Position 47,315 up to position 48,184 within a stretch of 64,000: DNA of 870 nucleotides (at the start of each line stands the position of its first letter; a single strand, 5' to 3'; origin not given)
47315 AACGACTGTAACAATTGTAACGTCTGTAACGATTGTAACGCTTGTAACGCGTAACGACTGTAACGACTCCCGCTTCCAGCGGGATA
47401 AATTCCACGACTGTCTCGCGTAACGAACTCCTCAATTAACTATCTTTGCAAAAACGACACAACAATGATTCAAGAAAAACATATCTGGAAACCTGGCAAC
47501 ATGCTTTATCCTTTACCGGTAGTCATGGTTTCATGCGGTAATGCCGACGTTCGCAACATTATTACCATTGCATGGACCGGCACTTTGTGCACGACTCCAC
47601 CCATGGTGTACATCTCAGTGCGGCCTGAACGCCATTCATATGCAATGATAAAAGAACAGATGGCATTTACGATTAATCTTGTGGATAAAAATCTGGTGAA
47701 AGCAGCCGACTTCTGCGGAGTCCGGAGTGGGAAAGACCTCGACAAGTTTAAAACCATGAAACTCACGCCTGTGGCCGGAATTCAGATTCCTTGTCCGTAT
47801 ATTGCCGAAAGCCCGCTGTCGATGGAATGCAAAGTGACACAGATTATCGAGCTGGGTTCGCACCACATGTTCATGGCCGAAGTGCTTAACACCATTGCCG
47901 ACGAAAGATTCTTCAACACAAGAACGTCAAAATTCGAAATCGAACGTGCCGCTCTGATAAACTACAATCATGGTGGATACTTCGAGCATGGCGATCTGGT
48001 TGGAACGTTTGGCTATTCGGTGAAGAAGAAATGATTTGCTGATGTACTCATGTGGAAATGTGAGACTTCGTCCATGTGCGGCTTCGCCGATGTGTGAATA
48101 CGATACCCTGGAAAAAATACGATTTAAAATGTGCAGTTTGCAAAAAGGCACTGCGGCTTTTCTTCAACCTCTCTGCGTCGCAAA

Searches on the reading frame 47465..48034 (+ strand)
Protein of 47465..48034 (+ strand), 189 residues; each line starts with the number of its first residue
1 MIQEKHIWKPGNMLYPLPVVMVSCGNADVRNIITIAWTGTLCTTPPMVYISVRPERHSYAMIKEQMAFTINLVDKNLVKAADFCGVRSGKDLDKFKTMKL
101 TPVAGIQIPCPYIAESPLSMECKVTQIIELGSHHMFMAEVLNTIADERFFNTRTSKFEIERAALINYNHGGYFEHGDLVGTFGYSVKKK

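Call 3: search_protein_families(library=pfam, proteins=[window:47465-48034:+], max_evalue=0.01)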
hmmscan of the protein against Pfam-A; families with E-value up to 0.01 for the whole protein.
window:47465-48034:+ (189 aa): 1 family
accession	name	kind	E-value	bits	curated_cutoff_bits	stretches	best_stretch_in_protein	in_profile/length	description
PF01613.24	Flavin_Reduct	-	3.4e-29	102.4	27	1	15-147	4-135/153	Flavin reductase like domain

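Call 4: search_protein_families(library=ncbifam, proteins=[window:47465-48034:+], max_evalue=0.01)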
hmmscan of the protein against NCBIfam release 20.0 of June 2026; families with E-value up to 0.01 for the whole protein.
window:47465-48034:+ (189 aa): 6 families
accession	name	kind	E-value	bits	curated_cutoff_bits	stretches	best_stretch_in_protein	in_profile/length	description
NF045733.1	StyMonoxStyB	equivalog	3.7e-07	30.2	200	1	19-142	15-130/150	styrene monooxygenase NADH-dependent flavin reductase subunit StyB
TIGR03615.1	RutF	equivalog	1.3e-05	25.3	254.75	1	38-142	36-136/156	NADH-dependent FMN reductase RutF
NF045630.1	monooxsub_HsaB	equivalog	3e-05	23.9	230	1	40-141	43-138/186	3-hydroxy-9,10-secoandrosta-1,3,5(10)-triene-9,17-dione monooxygenase reductase subunit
NF042921.1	HpaC_Thermus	equivalog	0.0012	18.8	200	1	18-139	15-126/150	4-hydroxyphenylacetate 3-monooxygenase reductase subunit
NF045919.1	HphnlacHdxRed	equivalog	0.0013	17.9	340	1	39-142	42-139/309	p-hydroxyphenylacetate 3-hydroxylase reductase component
TIGR02296.1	HpaC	equivalog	0.0041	17.2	205.95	1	29-142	22-133/154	4-hydroxyphenylacetate 3-monooxygenase, reductase component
